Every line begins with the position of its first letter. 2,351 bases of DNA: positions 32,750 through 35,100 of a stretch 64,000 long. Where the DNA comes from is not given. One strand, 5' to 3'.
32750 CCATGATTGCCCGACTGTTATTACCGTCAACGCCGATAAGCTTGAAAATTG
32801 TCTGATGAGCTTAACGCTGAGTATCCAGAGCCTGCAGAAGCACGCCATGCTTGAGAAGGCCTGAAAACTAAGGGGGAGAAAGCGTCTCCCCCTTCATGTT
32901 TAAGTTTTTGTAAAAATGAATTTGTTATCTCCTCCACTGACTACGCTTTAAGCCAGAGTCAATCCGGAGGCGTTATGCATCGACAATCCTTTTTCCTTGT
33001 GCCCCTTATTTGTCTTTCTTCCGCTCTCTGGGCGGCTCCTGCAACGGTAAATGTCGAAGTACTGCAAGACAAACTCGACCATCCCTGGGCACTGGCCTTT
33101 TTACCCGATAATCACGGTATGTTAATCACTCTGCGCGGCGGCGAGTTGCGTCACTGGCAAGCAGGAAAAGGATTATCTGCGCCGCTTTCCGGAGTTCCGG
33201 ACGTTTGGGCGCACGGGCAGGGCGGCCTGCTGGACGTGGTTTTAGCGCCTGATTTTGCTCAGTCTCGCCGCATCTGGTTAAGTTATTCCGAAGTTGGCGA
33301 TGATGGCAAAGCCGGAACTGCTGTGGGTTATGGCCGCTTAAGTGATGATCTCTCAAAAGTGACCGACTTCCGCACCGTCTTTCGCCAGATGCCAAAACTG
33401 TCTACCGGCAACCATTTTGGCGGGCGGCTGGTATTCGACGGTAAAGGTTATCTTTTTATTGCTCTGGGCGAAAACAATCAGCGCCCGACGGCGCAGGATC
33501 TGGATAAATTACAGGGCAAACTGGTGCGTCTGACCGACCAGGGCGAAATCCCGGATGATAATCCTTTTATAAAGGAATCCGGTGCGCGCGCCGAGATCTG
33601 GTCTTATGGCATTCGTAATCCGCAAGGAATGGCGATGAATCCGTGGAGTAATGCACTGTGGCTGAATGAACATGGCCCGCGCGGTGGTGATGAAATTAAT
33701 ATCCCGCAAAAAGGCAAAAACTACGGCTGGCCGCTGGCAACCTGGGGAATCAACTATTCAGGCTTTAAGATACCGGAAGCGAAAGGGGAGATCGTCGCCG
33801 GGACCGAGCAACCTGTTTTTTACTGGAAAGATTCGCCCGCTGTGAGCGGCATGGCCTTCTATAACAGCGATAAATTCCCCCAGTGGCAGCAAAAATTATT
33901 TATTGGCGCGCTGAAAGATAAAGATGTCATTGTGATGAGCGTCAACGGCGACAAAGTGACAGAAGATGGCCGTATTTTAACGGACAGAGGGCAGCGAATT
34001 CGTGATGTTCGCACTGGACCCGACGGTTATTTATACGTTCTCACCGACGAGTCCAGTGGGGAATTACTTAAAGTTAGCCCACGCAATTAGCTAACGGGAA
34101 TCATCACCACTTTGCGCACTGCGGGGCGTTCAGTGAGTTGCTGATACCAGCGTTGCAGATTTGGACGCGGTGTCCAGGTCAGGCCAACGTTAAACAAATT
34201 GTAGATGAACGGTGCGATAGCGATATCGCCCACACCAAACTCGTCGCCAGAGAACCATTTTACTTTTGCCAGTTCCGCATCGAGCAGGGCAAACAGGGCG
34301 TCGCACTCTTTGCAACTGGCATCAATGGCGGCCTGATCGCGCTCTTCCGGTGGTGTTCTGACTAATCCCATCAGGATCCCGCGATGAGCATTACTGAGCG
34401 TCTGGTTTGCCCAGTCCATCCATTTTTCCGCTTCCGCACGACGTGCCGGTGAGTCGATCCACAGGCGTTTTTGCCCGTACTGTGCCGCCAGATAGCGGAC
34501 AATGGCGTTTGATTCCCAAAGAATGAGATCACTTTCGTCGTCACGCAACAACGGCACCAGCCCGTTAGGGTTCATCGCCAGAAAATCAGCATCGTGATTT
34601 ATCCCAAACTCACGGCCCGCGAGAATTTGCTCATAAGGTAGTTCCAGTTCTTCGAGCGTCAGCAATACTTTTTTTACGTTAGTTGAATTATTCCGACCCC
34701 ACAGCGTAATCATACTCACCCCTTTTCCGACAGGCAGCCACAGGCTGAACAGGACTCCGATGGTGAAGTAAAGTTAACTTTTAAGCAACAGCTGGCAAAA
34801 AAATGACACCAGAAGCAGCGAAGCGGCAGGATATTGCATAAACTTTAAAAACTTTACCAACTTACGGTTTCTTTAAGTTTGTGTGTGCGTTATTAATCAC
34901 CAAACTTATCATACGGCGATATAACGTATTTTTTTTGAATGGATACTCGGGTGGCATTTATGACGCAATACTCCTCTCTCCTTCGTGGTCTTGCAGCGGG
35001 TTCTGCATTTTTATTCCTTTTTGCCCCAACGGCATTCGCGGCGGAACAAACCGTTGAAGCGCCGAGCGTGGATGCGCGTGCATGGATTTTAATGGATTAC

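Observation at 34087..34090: Convergent genes yliI and gstB overlap at their stop codons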

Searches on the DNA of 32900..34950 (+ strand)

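Call 4: search_dna_similar(query=window:32900-34950:+, collection=ecoli_genomes, mode=near, max_rows=12, rows=spread)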
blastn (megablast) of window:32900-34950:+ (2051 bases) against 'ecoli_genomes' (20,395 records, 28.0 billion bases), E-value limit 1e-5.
Records with a match: 5425; places in all: 5426; records where one place covers at least 80% of the query: 5425.
Genomes with a match: 5425 of 5426; with a place that covers at least 80% of the query: 5425. Places per genome that has any: lowest 1, median 1, highest 2. On chromosomes: 5421 places; on plasmids: 5.
Best place of each record, by identity: >=99% 4261; 95-99% 1164.
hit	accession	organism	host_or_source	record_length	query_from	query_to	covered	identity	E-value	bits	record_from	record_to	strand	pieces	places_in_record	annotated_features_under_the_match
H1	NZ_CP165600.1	Escherichia coli str. K-12 substr. W3110 strain K-12 ...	missing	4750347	1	2051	100%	100.0%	0e+0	3805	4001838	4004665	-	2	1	yliI: aldose sugar dehydrogenase YliI | IS1-like element IS1A family transposase | gstB: glutathione S-transferase GstB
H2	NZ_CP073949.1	Escherichia coli strain MB50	Poultry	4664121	1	2051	100%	100.0%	0e+0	3788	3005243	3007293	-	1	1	yliI: aldose sugar dehydrogenase YliI | gstB: glutathione S-transferase GstB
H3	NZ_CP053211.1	Escherichia coli strain QDFD216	dog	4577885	1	2051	100%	100.0%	0e+0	3783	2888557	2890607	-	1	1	yliI: aldose sugar dehydrogenase YliI | gstB: glutathione S-transferase GstB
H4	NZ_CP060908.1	Escherichia coli strain EC19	Homo sapiens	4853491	1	2051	100%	99.8%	0e+0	3760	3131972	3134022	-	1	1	yliI: aldose sugar dehydrogenase YliI | gstB: glutathione S-transferase GstB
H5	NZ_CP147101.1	Escherichia coli strain KFu021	river water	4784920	1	2051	100%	99.8%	0e+0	3759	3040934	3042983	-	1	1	yliI: aldose sugar dehydrogenase YliI | gstB: glutathione S-transferase GstB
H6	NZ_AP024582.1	Escherichia coli strain Ec387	Sus scrofa domesticus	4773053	1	2051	100%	99.7%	0e+0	3749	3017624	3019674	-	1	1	yliI: aldose sugar dehydrogenase YliI | gstB: glutathione S-transferase GstB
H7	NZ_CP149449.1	Escherichia coli strain JX21CE33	chicken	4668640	1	2051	100%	99.6%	0e+0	3742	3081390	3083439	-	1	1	yliI: aldose sugar dehydrogenase YliI | gstB: glutathione S-transferase GstB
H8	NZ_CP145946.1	Escherichia coli PA8 strain PA8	-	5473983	1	2051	100%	99.4%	0e+0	3720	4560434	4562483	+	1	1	yliI: aldose sugar dehydrogenase YliI | gstB: glutathione S-transferase GstB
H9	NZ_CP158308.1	Escherichia coli strain CM2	Chicken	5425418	1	2051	100%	99.1%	0e+0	3683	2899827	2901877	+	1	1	yliI: aldose sugar dehydrogenase YliI | gstB: glutathione S-transferase GstB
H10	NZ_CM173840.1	Escherichia coli strain 1403KP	Homo sapiens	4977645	1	2051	100%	99.0%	0e+0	3672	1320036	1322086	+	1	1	yliI: aldose sugar dehydrogenase YliI | gstB: glutathione S-transferase GstB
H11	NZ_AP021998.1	Escherichia coli strain WP3-W18-ESBL-07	-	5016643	1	2051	100%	98.7%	0e+0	3644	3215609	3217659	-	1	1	yliI: aldose sugar dehydrogenase YliI | gstB: glutathione S-transferase GstB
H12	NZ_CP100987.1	Escherichia coli strain ET210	Hoplobatrachus rugulosus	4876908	1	2051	91%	99.9%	0e+0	3436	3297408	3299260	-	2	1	PQQ-dependent sugar dehydrogenase | gstB: glutathione S-transferase GstB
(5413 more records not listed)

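Call 5: get_annotated_region(hit=H2, flank=1500)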
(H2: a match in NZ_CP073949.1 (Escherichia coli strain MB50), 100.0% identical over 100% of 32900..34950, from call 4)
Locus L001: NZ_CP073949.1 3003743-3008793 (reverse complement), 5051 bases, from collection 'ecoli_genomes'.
description: Escherichia coli strain MB50 chromosome, complete genome
organism: Escherichia coli strain MB50 (NCBI taxid 562)
replicon: chromosome; assembly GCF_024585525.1
host: Poultry; source: Cloacal sample; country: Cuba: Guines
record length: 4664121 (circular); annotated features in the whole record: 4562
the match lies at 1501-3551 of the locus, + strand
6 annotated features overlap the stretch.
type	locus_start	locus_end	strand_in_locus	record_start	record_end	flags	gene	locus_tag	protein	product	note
CDS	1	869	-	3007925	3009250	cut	rimO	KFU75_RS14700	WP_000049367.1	30S ribosomal protein S12 methylthiotransferase RimO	-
CDS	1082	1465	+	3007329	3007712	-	bssR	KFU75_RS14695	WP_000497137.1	biofilm formation regulator BssR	-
CDS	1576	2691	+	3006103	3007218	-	yliI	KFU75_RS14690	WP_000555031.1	aldose sugar dehydrogenase YliI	-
CDS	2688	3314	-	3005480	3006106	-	gstB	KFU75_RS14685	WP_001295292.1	glutathione S-transferase GstB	-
CDS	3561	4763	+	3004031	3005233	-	dacC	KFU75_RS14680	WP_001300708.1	serine-type D-Ala-D-Ala carboxypeptidase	-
CDS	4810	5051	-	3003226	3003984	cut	deoR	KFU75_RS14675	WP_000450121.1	DNA-binding transcriptional repressor DeoR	-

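Call 6: get_annotated_region(hit=H11, flank=500)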
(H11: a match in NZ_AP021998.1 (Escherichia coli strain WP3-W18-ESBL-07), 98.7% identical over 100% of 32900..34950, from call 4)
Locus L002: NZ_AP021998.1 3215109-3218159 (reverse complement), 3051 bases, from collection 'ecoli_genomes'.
description: Escherichia coli strain WP3-W18-ESBL-07 chromosome, complete genome
organism: Escherichia coli strain WP3-W18-ESBL-07 (NCBI taxid 562)
replicon: chromosome; assembly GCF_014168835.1
host: -; source: -; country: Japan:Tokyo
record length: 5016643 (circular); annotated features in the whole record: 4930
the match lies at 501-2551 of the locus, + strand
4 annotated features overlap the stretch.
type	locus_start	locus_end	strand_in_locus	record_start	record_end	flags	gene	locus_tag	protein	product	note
CDS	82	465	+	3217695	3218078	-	bssR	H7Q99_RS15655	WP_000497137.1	biofilm formation regulator BssR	-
CDS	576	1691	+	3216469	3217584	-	yliI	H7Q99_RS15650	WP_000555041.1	aldose sugar dehydrogenase YliI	-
CDS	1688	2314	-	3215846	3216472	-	gstB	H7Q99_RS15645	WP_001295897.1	glutathione S-transferase GstB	-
CDS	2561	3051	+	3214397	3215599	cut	dacC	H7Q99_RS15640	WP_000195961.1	serine-type D-Ala-D-Ala carboxypeptidase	-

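Call 48: search_dna_similar(query=window:34058-34119:+, collection=ecoli_genomes, mode=near, max_rows=10, rows=spread)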
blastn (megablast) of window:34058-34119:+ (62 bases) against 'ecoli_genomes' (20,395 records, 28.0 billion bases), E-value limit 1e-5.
Records with a match: 5421; places in all: 5422; records where one place covers at least 80% of the query: 5421.
Genomes with a match: 5421 of 5426; with a place that covers at least 80% of the query: 5421. Places per genome that has any: lowest 1, median 1, highest 2. On chromosomes: 5417 places; on plasmids: 5.
Best place of each record, by identity: >=99% 5229; 95-99% 192.
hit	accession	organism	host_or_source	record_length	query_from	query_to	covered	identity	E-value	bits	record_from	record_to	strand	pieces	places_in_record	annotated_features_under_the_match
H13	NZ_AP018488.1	Escherichia coli O157:H7 strain PV15-279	Homo sapiens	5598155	1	62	100%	100.0%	1e-23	115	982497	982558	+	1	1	yliI: aldose sugar dehydrogenase YliI | gstB: glutathione S-transferase GstB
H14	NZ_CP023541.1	Escherichia coli O104:H21 str. CFSAN002236 strain ATCC ...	Homo sapiens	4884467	1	62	100%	100.0%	1e-23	115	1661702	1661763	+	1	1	yliI: aldose sugar dehydrogenase YliI | gstB: glutathione S-transferase GstB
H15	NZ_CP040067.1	Escherichia coli strain A1_181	Larus sp.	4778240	1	62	100%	100.0%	1e-23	115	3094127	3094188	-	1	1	gstB: glutathione S-transferase GstB | yliI: aldose sugar dehydrogenase YliI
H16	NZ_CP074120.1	Escherichia coli strain EC16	ascites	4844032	1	62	100%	100.0%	1e-23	115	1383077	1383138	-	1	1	gstB: glutathione S-transferase GstB | yliI: aldose sugar dehydrogenase YliI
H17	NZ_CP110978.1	Escherichia coli strain XYEH3934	Homo sapiens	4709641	1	62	100%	100.0%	1e-23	115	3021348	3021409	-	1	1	gstB: glutathione S-transferase GstB | yliI: aldose sugar dehydrogenase YliI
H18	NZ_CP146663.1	Escherichia coli strain MS 110-3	Homo sapiens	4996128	1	62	100%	100.0%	1e-23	115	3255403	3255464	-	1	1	gstB: glutathione S-transferase GstB | yliI: aldose sugar dehydrogenase YliI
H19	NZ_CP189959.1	Escherichia coli strain c1-17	Homo sapiens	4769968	1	62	100%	100.0%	1e-23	115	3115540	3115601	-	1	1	gstB: glutathione S-transferase GstB | yliI: aldose sugar dehydrogenase YliI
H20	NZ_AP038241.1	Escherichia coli strain HCM-26C-1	Gallus gallus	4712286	1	62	100%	100.0%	1e-23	115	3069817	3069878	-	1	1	gstB: glutathione S-transferase GstB | yliI: aldose sugar dehydrogenase YliI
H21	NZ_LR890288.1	Escherichia coli strain MSB1_1A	Homo sapiens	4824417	1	62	100%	100.0%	1e-23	115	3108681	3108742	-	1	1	gstB: glutathione S-transferase GstB | yliI: aldose sugar dehydrogenase YliI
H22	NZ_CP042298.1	Escherichia coli strain RM9088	crow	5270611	1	62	100%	96.9%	9e-21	106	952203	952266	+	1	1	gstB: glutathione S-transferase GstB | yliI: aldose sugar dehydrogenase YliI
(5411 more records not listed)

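Call 49: get_annotated_region(hit=H22, flank=60)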
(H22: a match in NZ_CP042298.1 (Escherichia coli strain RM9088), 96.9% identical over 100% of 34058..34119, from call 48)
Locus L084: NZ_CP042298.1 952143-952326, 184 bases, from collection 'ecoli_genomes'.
description: Escherichia coli strain RM9088 chromosome, complete genome
organism: Escherichia coli strain RM9088 (NCBI taxid 562)
replicon: chromosome; assembly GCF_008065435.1
host: crow; source: cloacal swab; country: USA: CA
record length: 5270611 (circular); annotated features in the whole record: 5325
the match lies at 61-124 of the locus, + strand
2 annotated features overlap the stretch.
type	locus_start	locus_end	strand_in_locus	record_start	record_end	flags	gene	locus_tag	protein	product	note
CDS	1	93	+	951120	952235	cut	yliI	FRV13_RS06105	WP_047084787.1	aldose sugar dehydrogenase YliI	-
CDS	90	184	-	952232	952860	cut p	gstB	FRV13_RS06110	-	glutathione S-transferase GstB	frameshifted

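Call 66: get_annotated_region(hit=H1, flank=100)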
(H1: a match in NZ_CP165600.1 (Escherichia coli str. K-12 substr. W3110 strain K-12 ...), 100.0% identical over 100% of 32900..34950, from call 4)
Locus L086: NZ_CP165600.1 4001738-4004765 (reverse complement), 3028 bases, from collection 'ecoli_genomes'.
description: Escherichia coli str. K-12 substr. W3110 strain K-12 chromosome, complete genome
organism: Escherichia coli str. K-12 substr. W3110 strain K-12 substr. W3110 (NCBI taxid 316407)
replicon: chromosome; assembly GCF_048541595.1
host: missing; source: -; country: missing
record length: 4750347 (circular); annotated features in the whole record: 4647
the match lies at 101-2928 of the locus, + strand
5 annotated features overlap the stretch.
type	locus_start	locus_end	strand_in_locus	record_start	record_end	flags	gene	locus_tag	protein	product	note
CDS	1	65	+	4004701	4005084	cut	bssR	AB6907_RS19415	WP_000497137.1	biofilm formation regulator BssR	-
CDS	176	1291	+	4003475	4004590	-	yliI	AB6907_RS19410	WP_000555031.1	aldose sugar dehydrogenase YliI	-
CDS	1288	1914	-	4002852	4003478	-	gstB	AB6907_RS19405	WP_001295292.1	glutathione S-transferase GstB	-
CDS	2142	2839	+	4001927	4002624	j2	-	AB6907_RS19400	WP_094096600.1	IS1-like element IS1A family transposase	programmed frameshift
CDS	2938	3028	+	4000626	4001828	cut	dacC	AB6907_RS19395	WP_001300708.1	serine-type D-Ala-D-Ala carboxypeptidase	-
